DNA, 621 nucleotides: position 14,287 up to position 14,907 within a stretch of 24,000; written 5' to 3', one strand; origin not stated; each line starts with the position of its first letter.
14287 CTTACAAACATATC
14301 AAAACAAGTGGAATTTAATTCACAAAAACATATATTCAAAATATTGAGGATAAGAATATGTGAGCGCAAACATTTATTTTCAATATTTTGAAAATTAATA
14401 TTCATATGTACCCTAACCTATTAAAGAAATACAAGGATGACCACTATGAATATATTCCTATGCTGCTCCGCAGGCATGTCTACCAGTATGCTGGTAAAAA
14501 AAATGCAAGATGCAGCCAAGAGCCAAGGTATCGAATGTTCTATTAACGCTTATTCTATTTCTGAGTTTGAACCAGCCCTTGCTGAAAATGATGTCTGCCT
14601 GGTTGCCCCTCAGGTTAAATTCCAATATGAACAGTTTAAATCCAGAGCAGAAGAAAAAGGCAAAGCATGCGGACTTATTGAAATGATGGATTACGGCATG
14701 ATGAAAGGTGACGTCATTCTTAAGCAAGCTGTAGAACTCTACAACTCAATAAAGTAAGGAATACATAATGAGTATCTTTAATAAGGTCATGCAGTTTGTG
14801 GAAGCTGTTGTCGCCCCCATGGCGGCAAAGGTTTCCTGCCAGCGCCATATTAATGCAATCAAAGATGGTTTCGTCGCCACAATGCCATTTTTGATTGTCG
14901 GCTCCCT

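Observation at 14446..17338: A cellobiose-family PTS operon with no glycosidase, deacetylase or regulator; an unrecognised 296-aa enzyme-like protein takes that position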

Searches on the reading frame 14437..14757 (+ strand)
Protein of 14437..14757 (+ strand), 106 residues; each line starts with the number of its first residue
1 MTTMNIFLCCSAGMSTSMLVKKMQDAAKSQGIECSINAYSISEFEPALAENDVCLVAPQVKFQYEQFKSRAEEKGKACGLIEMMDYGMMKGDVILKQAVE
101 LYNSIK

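Call 7: search_protein_families(library=pfam, proteins=[window:14437-14757:+], max_evalue=0.01)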
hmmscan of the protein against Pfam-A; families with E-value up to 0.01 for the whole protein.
window:14437-14757:+ (106 aa): 1 family
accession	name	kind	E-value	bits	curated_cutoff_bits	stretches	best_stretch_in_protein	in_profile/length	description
PF02302.22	PTS_IIB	-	8.7e-19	68.4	23.6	1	5-97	1-90/90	PTS system, Lactose/Cellobiose specific IIB subunit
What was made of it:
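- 14446..14757 (+): PTS EIIB, lactose/cellobiose family. PF02302 E 9e-19 (call 7)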

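Call 8: search_protein_families(library=ncbifam, proteins=[window:14437-14757:+], max_evalue=0.01)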
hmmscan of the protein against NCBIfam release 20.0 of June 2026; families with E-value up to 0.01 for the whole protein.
window:14437-14757:+ (106 aa): 4 families
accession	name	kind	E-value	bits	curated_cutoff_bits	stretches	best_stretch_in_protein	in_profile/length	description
TIGR00853.1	pts-lac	subfamily_domain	2.7e-23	82.5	110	1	3-96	44-139/140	lactose/cellobiose PTS transporter subunit IIB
NF007155.0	PRK09590.1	equivalog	1.4e-14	54.5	101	1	6-84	4-84/104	PTS cellobiose transporter subunit IIB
NF007796.0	PRK10499.1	equivalog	9.4e-14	51.7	157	1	2-100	2-98/106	PTS sugar transporter subunit IIB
NF007586.0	PRK10222.1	equivalog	0.0069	16.3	138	1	3-57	2-57/101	PTS ascorbate transporter subunit IIB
